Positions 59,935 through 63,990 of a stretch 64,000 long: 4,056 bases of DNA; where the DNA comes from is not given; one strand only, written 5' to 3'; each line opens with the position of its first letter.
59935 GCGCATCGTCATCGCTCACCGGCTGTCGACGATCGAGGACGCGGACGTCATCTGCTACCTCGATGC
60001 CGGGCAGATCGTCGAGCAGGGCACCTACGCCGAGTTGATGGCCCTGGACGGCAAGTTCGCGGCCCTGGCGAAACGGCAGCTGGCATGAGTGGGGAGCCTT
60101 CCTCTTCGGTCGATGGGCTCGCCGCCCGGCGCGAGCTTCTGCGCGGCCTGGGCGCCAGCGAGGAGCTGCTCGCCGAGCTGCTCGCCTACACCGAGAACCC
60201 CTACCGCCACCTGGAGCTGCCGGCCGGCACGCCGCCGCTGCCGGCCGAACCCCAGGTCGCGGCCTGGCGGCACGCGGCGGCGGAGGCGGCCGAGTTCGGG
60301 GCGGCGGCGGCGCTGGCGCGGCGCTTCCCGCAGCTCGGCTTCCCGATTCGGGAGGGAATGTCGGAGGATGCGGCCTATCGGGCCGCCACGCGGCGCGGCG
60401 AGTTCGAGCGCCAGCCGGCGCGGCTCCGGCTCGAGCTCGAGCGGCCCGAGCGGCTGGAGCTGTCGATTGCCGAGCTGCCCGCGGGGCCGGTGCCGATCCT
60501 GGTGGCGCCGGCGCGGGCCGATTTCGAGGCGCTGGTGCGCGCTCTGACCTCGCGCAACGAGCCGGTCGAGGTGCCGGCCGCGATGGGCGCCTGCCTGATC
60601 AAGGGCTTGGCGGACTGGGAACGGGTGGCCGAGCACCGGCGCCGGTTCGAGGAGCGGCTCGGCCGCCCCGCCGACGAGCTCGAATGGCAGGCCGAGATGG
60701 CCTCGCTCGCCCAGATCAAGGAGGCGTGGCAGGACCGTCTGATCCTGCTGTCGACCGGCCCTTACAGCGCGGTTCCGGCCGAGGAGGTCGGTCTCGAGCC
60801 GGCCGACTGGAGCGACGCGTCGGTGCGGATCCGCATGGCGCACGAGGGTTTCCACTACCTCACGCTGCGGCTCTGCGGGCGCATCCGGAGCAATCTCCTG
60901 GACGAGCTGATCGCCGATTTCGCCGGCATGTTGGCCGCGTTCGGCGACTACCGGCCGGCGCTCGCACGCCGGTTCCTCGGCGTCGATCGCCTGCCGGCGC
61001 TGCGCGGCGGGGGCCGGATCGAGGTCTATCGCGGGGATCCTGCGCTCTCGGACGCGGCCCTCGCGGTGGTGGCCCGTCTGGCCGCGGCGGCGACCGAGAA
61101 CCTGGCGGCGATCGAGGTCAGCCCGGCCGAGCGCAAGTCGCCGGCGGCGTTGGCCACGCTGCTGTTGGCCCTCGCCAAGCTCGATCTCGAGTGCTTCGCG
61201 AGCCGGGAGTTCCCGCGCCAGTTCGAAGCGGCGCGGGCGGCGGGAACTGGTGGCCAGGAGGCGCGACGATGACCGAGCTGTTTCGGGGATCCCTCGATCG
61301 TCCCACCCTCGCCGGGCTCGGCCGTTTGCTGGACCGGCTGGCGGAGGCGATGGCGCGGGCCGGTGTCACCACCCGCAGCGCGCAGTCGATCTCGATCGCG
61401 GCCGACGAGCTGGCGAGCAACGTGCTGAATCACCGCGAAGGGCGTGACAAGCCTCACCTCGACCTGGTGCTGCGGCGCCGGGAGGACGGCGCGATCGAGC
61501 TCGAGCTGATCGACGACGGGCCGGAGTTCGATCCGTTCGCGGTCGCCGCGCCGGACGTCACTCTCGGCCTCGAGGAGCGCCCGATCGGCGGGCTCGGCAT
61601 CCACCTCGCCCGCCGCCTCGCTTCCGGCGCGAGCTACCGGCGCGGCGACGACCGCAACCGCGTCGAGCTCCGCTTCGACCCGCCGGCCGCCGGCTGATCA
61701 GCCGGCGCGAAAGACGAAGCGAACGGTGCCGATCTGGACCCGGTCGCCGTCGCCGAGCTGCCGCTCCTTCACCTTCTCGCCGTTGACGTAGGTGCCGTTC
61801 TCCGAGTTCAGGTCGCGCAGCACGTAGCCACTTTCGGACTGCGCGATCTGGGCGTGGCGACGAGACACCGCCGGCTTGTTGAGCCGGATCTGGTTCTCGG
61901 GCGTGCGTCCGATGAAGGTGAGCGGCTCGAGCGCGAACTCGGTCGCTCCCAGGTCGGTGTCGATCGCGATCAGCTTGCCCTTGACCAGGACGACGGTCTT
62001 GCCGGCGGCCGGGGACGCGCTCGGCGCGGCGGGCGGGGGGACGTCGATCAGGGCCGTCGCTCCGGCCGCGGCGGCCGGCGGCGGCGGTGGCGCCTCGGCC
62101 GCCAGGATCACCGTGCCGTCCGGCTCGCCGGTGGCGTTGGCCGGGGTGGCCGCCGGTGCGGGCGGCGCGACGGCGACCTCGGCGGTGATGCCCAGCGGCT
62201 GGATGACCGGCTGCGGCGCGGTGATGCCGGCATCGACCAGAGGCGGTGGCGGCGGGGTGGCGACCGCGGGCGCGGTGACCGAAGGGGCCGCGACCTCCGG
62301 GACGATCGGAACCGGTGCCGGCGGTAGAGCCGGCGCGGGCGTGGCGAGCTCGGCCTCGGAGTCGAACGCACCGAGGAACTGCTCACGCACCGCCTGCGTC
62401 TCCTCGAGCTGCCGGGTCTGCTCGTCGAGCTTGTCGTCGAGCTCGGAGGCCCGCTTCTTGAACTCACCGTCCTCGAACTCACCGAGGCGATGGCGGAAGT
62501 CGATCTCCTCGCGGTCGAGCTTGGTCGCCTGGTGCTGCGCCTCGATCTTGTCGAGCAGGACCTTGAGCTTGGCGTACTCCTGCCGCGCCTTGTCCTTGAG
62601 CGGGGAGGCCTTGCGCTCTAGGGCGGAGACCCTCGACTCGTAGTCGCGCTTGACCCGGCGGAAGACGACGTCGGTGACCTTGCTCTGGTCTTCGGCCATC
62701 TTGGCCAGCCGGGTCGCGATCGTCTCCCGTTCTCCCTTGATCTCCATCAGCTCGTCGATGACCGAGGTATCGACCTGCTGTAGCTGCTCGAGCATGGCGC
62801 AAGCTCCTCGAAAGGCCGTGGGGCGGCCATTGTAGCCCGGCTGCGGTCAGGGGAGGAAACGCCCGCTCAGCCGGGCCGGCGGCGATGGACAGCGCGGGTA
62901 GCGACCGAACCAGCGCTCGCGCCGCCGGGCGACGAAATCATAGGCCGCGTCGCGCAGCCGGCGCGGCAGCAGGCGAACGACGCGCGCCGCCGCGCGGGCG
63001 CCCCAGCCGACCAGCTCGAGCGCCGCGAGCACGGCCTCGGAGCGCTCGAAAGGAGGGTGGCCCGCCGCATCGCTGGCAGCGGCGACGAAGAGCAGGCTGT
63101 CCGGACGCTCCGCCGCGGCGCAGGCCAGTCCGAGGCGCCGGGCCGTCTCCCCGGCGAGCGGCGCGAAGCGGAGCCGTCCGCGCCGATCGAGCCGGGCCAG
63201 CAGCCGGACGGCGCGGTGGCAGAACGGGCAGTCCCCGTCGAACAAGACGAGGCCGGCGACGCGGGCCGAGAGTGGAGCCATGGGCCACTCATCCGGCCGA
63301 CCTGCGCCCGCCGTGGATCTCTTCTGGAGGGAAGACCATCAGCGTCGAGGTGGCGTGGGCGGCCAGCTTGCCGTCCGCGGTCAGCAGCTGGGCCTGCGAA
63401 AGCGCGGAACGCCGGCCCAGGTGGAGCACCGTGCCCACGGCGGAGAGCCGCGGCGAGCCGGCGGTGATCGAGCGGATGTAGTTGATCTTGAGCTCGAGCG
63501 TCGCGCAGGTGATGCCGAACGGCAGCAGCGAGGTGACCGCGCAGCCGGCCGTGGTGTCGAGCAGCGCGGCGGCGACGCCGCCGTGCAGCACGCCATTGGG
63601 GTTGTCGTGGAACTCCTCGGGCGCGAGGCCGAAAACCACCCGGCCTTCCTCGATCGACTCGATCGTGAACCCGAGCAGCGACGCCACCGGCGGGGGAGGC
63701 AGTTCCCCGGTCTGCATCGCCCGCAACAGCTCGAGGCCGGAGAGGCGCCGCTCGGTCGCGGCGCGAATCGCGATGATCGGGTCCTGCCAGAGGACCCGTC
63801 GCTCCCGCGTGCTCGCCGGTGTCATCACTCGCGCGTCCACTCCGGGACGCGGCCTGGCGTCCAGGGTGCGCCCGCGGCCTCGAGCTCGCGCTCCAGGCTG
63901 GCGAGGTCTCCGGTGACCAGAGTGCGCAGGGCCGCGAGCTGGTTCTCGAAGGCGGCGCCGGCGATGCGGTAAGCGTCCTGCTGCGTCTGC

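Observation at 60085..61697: Unknown 395-aa protein and RsbW-like serine kinase ATGA-coupled to the exporter genes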

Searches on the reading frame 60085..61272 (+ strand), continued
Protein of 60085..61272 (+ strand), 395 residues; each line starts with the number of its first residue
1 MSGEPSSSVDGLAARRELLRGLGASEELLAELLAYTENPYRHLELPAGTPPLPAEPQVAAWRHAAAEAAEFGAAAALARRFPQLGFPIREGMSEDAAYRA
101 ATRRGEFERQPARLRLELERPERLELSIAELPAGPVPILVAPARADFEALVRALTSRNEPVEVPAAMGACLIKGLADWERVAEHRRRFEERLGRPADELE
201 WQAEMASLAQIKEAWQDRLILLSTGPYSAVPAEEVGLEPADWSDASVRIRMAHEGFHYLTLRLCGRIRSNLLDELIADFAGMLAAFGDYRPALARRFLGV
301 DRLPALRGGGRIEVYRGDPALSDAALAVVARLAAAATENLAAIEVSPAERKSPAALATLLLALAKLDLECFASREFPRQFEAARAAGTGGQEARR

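Call 71: find_encoding_contigs(protein=P0068, flank=10000, max_places=2)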
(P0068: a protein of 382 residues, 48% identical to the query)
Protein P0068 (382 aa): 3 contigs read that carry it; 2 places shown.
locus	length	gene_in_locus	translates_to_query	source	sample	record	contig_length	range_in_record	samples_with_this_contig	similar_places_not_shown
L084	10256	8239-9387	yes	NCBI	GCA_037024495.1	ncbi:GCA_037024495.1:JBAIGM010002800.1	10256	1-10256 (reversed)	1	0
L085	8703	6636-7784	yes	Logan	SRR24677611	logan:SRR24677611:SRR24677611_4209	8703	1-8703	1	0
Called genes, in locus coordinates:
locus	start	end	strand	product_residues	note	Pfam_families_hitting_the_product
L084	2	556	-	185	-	?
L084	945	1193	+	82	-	PF07862:Nif11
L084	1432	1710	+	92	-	PF07862:Nif11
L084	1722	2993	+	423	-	PF08007:JmjC_2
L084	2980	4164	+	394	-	-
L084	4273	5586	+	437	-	PF08007:JmjC_2, PF13621:Cupin_8 (faint)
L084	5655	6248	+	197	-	-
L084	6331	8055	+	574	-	PF00890:FAD_binding_2 (weak), PF01266:DAO (weak), PF01494:FAD_binding_3, PF04820:Trp_halogenase (weak), PF07992:Pyr_redox_2 (weak), PF12831:FAD_oxidored, PF13450:NAD_binding_8 (weak), PF04820:Trp_halogenase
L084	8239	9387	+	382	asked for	PF22541:DUF7005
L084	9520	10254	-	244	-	?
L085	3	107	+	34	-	?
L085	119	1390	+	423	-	PF08007:JmjC_2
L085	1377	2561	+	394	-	-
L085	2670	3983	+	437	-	PF08007:JmjC_2, PF13621:Cupin_8 (faint)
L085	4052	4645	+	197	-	-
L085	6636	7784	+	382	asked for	PF22541:DUF7005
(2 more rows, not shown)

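Call 78: search_protein_families(library=ncbifam, alignment_id=A1, max_evalue=10)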
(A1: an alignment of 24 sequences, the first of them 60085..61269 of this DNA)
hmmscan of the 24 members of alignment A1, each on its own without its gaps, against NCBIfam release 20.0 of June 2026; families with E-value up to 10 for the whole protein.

A. member 1, window:60085-61269:+ (395 aa): 0 families

B. families by the number of members that match (of 24 scanned): 8 families
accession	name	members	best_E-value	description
NF041045.1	RsbA_anti_sig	4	1.3e-07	anti-sigma factor RsbA family regulatory protein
TIGR02966.1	phoR_proteo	2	0.07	phosphate regulon sensor histidine kinase PhoR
NF003144.0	PRK04069.1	1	6.7e-08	anti-sigma B factor RsbW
TIGR01924.1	rsbW_low_gc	1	9.9e-07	anti-sigma B factor RsbW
TIGR01925.2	spIIAB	1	0.00028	anti-sigma F factor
NF000417.2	blaOXA-211_like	1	0.061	OXA-211 family carbapenem-hydrolyzing class D beta-lactamase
NF008625.0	PRK11613.1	1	0.068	dihydropteroate synthase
NF008025.0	PRK10755.1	1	0.21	two-component system sensor histidine kinase PmrB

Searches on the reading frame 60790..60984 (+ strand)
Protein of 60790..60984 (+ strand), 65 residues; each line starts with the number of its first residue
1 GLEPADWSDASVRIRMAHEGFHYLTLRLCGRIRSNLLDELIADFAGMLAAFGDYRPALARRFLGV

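Call 64: search_solved_structures(query=A4, max_evalue=10, show_alignments=5)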
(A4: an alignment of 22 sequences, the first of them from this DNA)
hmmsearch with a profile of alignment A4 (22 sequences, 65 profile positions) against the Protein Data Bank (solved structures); distinct sequences matched with E-value up to 10: 1.
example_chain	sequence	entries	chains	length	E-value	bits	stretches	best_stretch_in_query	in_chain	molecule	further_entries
4q1l_A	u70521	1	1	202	0.25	14.2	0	11-31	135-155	Snake venom metalloproteinase leucurolysin-A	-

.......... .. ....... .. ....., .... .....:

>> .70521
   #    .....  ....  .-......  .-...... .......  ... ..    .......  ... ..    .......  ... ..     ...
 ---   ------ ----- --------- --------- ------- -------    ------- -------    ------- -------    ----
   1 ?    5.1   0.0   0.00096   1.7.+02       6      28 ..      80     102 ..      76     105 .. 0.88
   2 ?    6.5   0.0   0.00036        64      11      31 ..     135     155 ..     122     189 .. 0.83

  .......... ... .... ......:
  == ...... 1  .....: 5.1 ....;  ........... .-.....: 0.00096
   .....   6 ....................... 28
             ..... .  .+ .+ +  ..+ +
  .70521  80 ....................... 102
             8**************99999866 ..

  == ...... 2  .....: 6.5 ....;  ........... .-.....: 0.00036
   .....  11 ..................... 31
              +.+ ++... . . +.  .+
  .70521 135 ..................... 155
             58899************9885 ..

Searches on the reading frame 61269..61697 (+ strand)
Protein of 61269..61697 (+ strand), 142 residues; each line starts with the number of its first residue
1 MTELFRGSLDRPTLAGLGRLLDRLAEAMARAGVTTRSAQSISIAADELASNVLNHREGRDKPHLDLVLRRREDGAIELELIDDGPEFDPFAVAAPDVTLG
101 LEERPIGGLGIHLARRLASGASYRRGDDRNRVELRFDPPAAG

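Call 6: search_protein_families(library=pfam, proteins=[window:61269-61697:+], max_evalue=0.01)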
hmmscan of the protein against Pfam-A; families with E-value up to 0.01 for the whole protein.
window:61269-61697:+ (142 aa): 2 families
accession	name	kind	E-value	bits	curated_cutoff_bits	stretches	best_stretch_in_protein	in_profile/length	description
PF13581.12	HATPase_c_2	-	1.3e-17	64.5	27.4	1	14-135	5-126/127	Histidine kinase-like ATPase domain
PF02518.31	HATPase_c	-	0.0072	17.2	26.4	0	44-119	9-85/111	Histidine kinase-, DNA gyrase B-, and HSP90-like ATPase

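Call 7: search_protein_families(library=ncbifam, proteins=[window:61269-61697:+], max_evalue=0.01)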
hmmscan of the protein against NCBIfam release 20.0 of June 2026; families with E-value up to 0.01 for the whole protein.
window:61269-61697:+ (142 aa): 1 family
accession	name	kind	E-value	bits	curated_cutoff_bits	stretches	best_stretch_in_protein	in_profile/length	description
NF041045.1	RsbA_anti_sig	subfamily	3.1e-06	26.7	210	1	22-136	196-302/303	anti-sigma factor RsbA family regulatory protein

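Call 87: find_homologous_proteins(query=window:61269-61694:+, max_evalue=0.00001)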
Query window:61269-61694:+ (142 aa): 56 proteins with E <= 0.00001 among 544 candidates.
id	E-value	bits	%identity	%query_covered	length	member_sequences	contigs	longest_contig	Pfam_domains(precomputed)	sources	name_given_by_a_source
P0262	9.5e-83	293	99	100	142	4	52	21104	PF13581.13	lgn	-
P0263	3.8e-46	174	66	94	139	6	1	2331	PF13581.13,PF02518.32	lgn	-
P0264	1.3e-45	173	62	95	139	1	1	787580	PF13581.13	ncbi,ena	-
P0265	1.5e-45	172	60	97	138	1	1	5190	PF13581.13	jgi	jgi:anti-sigma regulatory factor (Ser/Thr protein kinase)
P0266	4.4e-45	171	65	96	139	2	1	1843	PF13581.13,PF02518.32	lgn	-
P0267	1.5e-44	169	61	96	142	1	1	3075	PF13581.13,PF02518.32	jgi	jgi:anti-sigma regulatory factor (Ser/Thr protein kinase)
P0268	4.0e-44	168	60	94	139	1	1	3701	PF13581.13,PF02518.32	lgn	-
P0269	3.4e-43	165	60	94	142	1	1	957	PF13581.13,PF02518.32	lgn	-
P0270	1.1e-42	163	62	94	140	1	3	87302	PF13581.13,PF02518.32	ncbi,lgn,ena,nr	ncbi:MAG: ATP-binding protein [Holophagales bacterium]|nr:ATP-binding protein [Holophagales bacteriu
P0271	2.3e-42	162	61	96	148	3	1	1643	PF13581.13,PF02518.32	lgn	-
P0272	3.1e-42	162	60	94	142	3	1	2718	PF13581.13,PF02518.32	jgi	jgi:serine/threonine-protein kinase RsbW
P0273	1.8e-41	159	59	96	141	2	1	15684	PF13581.13,PF02518.32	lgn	-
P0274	7.8e-41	157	62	94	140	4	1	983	PF13581.13,PF02518.32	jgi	-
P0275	8.7e-39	150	58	97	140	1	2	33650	PF13581.13,PF02518.32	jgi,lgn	-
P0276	1.1e-38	150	60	94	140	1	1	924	PF13581.13,PF02518.32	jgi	-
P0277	5.6e-38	148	58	94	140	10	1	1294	PF13581.13,PF02518.32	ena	-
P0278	3.2e-35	139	57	94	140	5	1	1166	PF13581.13,PF02518.32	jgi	jgi:serine/threonine-protein kinase RsbW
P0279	7.3e-35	138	57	94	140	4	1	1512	PF13581.13,PF02518.32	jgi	jgi:serine/threonine-protein kinase RsbW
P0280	1.6e-33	133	62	77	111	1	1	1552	PF13581.13,PF02518.32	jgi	jgi:serine/threonine-protein kinase RsbW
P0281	6.4e-20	89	44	89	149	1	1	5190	PF13581.13,PF02518.32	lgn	-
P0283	1.4e-18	85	44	80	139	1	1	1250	PF13581.13,PF02518.32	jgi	jgi:anti-sigma regulatory factor (Ser/Thr protein kinase)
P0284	1.7e-18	85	46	80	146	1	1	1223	PF13581.13,PF02518.32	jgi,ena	-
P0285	2.7e-18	84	38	88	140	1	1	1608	PF13581.13,PF02518.32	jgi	jgi:anti-sigma regulatory factor (Ser/Thr protein kinase)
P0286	1.8e-16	78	42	89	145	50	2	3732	PF13581.13,PF02518.32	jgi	jgi:serine/threonine-protein kinase RsbW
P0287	2.0e-16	78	44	73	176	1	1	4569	PF13581.13,PF02518.32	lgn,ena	-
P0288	3.2e-16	77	42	85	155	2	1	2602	PF13581.13,PF02518.32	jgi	jgi:anti-sigma regulatory factor (Ser/Thr protein kinase)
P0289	1.2e-15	76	41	73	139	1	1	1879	PF13581.13,PF02518.32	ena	-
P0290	1.7e-15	75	36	82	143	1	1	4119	PF13581.13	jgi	jgi:anti-sigma regulatory factor (Ser/Thr protein kinase)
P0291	3.7e-15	74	42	81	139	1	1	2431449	PF13581.13,PF02518.32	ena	-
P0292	4.7e-15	74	43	82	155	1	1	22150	PF13581.13,PF02518.32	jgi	jgi:serine/threonine-protein kinase RsbW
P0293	6.2e-15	73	44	87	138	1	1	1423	PF13581.13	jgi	jgi:anti-sigma regulatory factor (Ser/Thr protein kinase)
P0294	1.6e-14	72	40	78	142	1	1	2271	PF13581.13,PF02518.32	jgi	jgi:serine/threonine-protein kinase RsbW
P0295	1.8e-14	72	39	82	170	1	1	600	PF13581.13,PF02518.32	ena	-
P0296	3.8e-14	71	39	79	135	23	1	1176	PF13581.13,PF02518.32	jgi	jgi:anti-sigma regulatory factor (Ser/Thr protein kinase)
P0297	7.6e-14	70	41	81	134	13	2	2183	PF13581.13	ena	-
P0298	1.3e-13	69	37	80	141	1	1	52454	PF13581.13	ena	-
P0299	1.4e-13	69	37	82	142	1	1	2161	PF13581.13,PF02518.32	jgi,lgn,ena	-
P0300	1.8e-13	69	56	42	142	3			PF13581.13,PF02518.32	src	-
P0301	2.1e-13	68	39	85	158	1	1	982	PF13581.13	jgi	jgi:anti-sigma regulatory factor (Ser/Thr protein kinase)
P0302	3.9e-13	67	37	82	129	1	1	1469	PF13581.13,PF02518.32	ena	-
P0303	1.5e-12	65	36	86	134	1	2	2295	PF13581.13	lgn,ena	-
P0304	1.6e-12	65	38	82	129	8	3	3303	PF13581.13,PF02518.32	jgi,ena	-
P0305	1.9e-12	65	38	89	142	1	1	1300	PF13581.13,PF02518.32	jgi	jgi:anti-sigma regulatory factor (Ser/Thr protein kinase)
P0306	2.1e-12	65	42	70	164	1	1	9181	PF13581.13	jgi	jgi:serine/threonine-protein kinase RsbW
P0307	4.5e-11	61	42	90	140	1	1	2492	PF13581.13,PF02518.32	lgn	-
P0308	4.7e-11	61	33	76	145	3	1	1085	PF13581.13,PF02518.32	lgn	-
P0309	5.5e-11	60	38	77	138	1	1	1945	PF13581.13,PF02518.32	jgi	jgi:anti-sigma regulatory factor (Ser/Thr protein kinase)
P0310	8.6e-11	60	33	92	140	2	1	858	PF13581.13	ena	-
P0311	3.7e-10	58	54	42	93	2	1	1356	PF13581.13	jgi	-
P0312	7.0e-10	57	39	68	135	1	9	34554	PF13581.13,PF02518.32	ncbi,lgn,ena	-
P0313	1.1e-9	56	39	68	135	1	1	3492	PF13581.13,PF02518.32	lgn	-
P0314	1.5e-9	56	39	67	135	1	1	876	PF13581.13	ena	-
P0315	1.7e-9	56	39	68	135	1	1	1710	PF13581.13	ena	-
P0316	2.7e-7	49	31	87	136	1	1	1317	PF13581.13,PF02518.32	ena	-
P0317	8.1e-7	47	47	44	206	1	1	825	PF13581.13,PF26036.1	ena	-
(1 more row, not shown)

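Call 88: find_encoding_contigs(protein=P0291, flank=8000, max_places=1)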
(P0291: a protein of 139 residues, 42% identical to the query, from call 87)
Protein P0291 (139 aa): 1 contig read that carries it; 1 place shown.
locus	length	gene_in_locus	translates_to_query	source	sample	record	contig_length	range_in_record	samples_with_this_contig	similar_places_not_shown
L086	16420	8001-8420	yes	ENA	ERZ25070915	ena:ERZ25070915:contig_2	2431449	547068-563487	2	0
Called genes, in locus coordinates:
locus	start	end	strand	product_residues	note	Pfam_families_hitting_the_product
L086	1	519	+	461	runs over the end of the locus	PF02233:PNTB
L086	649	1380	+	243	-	-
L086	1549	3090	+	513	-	PF13541:ChlI, PF01078:Mg_chelatase, PF00158:Sigma54_activat (faint), PF07728:AAA_5 (weak), PF13335:Mg_chelatase_C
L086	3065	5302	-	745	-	PF00672:HAMP (weak), PF00512:HisKA (faint), PF02518:HATPase_c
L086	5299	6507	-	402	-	PF13458:Peripla_BP_6, PF01094:ANF_receptor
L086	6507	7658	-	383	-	PF00072:Response_reg, PF07228:SpoIIE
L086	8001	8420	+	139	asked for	PF13581:HATPase_c_2, PF02518:HATPase_c (weak)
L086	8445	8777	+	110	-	PF01740:STAS, PF13466:STAS_2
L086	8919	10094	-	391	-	-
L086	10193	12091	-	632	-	PF01268:FTHFS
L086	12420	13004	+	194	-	PF02834:LigT_PEase, PF13563:2_5_RNA_ligase2, PF02834:LigT_PEase (weak)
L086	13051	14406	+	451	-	PF00072:Response_reg, PF00158:Sigma54_activat, PF14532:Sigma54_activ_2, PF00004:AAA (weak), PF07728:AAA_5 (weak), PF25601:AAA_lid_14, PF02954:HTH_8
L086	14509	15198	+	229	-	PF10502:Peptidase_S26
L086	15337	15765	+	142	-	PF00572:Ribosomal_L13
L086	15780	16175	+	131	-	PF00380:Ribosomal_S9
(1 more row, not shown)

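Call 89: find_encoding_contigs(protein=P0312, flank=8000, max_places=1)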
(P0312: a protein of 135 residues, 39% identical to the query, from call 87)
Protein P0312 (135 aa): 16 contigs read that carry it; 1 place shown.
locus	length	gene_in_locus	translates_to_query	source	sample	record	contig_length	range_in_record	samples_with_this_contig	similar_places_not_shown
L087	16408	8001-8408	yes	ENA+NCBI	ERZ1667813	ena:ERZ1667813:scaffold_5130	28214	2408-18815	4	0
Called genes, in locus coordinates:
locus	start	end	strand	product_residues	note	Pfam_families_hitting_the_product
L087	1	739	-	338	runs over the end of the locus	-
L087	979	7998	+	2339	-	PF00668:Condensation, PF00501:AMP-binding, PF00550:PP-binding, PF00668:Condensation, PF00501:AMP-binding, PF13193:AMP-binding_C (weak), PF00550:PP-binding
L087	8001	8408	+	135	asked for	PF13581:HATPase_c_2, PF02518:HATPase_c (faint)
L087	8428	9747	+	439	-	PF00515:TPR_1 (faint), PF07719:TPR_2 (faint), PF13181:TPR_8 (faint), PF13424:TPR_12, PF13374:TPR_10, PF13424:TPR_12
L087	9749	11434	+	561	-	PF12770:CHAT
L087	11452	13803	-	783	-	-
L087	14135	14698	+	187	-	-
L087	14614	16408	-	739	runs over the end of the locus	-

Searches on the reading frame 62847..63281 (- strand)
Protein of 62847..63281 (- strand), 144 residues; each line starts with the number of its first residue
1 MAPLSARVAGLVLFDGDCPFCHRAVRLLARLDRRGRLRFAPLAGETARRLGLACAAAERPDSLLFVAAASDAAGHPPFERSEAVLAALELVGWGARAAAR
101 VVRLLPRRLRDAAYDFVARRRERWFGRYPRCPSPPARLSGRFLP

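Call 6: search_protein_families(library=pfam, proteins=[window:62847-63281:-], max_evalue=0.01)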
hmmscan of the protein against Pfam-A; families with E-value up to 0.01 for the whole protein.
window:62847-63281:- (144 aa): 1 family
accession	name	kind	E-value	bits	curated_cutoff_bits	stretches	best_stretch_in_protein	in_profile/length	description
PF04134.17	DCC1-like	-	2.2e-22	80.8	27.8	1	12-127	1-113/113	DCC1-like thiol-disulfide oxidoreductase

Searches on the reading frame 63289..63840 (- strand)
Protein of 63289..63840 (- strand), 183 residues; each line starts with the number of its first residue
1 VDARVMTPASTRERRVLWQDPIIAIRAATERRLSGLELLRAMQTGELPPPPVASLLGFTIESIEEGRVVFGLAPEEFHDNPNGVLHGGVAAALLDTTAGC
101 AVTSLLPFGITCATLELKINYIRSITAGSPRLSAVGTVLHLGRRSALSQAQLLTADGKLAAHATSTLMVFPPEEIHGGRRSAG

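Call 6: search_protein_families(library=pfam, proteins=[window:63289-63840:-], max_evalue=0.01)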
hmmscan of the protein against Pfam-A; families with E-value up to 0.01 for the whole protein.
window:63289-63840:- (183 aa): 4 families
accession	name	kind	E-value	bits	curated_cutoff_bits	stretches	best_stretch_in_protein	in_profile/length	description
PF03061.28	4HBT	-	4.3e-16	59.4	20.6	1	82-160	1-78/79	Thioesterase superfamily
PF13622.12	4HBT_3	-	0.0001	22.9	24.3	1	82-167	8-82/83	Acyl-CoA thioesterase N-terminal domain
PF14539.12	DUF4442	-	0.00083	20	25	1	51-168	15-131/132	Domain of unknown function (DUF4442)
PF13279.12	4HBT_2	-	0.0027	18.6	25.5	1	101-170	42-104/122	Thioesterase-like superfamily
